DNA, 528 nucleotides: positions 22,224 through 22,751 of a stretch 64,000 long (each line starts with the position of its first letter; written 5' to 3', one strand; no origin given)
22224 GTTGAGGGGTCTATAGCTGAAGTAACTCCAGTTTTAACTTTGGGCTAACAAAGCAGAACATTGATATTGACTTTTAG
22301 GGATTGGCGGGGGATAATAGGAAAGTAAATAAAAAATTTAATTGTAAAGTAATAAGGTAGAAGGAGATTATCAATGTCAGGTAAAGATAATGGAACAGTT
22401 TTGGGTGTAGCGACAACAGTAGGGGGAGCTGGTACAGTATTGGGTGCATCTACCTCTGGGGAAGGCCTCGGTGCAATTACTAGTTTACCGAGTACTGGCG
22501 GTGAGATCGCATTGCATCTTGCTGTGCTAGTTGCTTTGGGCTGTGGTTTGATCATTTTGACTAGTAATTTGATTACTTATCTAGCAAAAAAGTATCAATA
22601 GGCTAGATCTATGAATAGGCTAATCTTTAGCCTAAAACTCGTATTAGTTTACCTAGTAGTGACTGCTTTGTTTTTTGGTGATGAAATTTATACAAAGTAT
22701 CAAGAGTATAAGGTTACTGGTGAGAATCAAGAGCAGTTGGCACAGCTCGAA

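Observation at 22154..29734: tRNA-bounded 7.6-kb island: three QxxRW GT2 synthases, a coupled sortase and two LPSTG micro-proteins (candidate novel surface-polymer system)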

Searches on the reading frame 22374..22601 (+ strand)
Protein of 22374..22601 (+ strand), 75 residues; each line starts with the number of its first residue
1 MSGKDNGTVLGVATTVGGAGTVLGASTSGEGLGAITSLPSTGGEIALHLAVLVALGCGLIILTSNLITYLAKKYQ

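Call 3: search_protein_families(library=pfam, proteins=[window:22374-22601:+], max_evalue=0.1)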
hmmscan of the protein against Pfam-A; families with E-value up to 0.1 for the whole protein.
window:22374-22601:+ (75 aa): 0 families

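Call 4: search_protein_families(library=ncbifam, proteins=[window:22374-22601:+], max_evalue=0.1)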
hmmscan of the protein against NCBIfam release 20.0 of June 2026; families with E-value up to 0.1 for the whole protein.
window:22374-22601:+ (75 aa): 0 families

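Call 9: find_homologous_proteins(query=A1, max_evalue=0.01)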
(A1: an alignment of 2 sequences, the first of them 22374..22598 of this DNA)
Query A1 (2 sequences) (75 aa, profile of the alignment): 4 proteins with E <= 0.01 among 193 candidates.
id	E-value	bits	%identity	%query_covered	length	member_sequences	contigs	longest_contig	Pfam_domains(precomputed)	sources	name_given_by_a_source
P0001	2.3e-33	132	47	77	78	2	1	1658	-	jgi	-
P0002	9.1e-32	127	100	100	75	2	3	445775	-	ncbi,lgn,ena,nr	ncbi:hypothetical protein KC853_01670 [Candidatus Saccharibacteria bacterium]|nr:hypothetical protei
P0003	5.3e-26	108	88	100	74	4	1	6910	-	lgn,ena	-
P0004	3.5e-25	106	40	81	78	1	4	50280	-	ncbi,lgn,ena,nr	ncbi:hypothetical protein KA531_00440 [Candidatus Saccharibacteria bacterium]|nr:hypothetical protei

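Call 11: find_encoding_contigs(protein=P0004, flank=10000, max_places=4)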
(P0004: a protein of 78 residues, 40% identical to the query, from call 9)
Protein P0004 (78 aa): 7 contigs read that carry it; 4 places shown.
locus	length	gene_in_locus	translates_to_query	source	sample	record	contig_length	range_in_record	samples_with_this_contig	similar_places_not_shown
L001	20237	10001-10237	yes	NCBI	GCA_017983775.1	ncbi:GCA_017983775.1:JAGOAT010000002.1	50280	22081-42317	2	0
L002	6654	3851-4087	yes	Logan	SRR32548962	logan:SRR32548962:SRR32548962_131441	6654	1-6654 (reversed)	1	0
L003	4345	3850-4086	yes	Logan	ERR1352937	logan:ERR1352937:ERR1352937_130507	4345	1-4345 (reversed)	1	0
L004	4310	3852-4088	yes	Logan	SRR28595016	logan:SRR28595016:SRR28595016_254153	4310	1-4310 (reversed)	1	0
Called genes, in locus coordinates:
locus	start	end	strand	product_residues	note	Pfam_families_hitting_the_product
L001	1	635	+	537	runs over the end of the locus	-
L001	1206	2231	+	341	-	PF23473:LysM3_LYK4_5 (weak), PF01476:LysM, PF05257:CHAP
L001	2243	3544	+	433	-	PF01018:GTP1_OBG, PF01926:MMR_HSR1, PF02421:FeoB_N, PF09269:DUF1967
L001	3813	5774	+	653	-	PF17963:Big_9 (weak)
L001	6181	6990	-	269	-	-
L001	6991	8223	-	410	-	PF13506:Glyco_transf_21, PF03142:Chitin_synth_2 (faint), PF00535:Glycos_transf_2, PF10111:Glyco_tranf_2_2, PF13641:Glyco_tranf_2_3, PF13632:Glyco_trans_2_3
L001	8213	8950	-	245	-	-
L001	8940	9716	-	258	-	-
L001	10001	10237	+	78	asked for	-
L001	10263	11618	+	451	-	PF00535:Glycos_transf_2, PF10111:Glyco_tranf_2_2 (weak), PF13641:Glyco_tranf_2_3, PF13632:Glyco_trans_2_3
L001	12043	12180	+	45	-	-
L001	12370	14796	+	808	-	PF00133:tRNA-synt_1, PF09334:tRNA-synt_1g, PF13603:tRNA-synt_1_2, PF00133:tRNA-synt_1, PF09334:tRNA-synt_1g (weak), PF08264:Anticodon_1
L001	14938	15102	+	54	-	PF01783:Ribosomal_L32p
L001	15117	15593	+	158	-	PF01029:NusB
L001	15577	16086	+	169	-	PF00293:NUDIX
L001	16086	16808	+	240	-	PF22935:RM44_endonuclase (weak), PF14622:Ribonucleas_3_3, PF00636:Ribonuclease_3, PF00035:dsrm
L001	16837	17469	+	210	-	PF00334:NDK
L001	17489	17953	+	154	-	PF05239:PRC (faint)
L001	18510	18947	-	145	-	-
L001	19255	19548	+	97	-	PF01250:Ribosomal_S6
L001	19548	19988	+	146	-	PF00436:SSB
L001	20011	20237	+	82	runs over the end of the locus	PF01084:Ribosomal_S18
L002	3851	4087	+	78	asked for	-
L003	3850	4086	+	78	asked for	-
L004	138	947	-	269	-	-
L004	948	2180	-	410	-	PF13506:Glyco_transf_21, PF03142:Chitin_synth_2 (faint), PF00535:Glycos_transf_2, PF10111:Glyco_tranf_2_2, PF13641:Glyco_tranf_2_3, PF13632:Glyco_trans_2_3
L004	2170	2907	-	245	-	-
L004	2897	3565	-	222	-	-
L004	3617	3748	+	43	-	-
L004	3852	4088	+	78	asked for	-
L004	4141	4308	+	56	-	?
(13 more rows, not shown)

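Call 12: find_encoding_contigs(protein=P0003, flank=10000, max_places=4)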
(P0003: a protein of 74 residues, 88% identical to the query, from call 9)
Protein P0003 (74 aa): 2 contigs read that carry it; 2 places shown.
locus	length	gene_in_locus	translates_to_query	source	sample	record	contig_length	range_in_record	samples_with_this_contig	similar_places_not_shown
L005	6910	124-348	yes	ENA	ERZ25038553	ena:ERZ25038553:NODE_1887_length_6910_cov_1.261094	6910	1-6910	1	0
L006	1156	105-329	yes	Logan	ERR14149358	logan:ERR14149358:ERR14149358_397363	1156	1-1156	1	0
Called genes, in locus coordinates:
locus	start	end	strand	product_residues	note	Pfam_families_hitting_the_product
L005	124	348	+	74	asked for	-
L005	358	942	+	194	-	PF04203:Sortase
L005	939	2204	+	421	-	PF13506:Glyco_transf_21, PF13641:Glyco_tranf_2_3, PF00535:Glycos_transf_2, PF10111:Glyco_tranf_2_2 (weak), PF13632:Glyco_trans_2_3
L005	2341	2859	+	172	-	-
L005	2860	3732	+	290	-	PF02424:ApbE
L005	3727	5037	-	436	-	PF01794:Ferric_reduct, PF00970:FAD_binding_6 (weak), PF08022:FAD_binding_8 (weak)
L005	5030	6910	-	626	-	?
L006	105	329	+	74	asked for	-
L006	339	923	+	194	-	PF04203:Sortase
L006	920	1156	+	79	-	?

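Call 79: search_protein_representatives(alignment_id=A6)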
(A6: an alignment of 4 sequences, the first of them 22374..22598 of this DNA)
Query: 4 sequences, 81 profile positions. Proteins with E-value up to 0.001 (for the whole library): 2; up to 1e-10: 2; up to 1e-30: 2. The best 2 are listed.
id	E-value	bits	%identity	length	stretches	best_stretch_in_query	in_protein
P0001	1.2e-31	124.8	-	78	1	2-78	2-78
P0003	7.9e-31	122.1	-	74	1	1-81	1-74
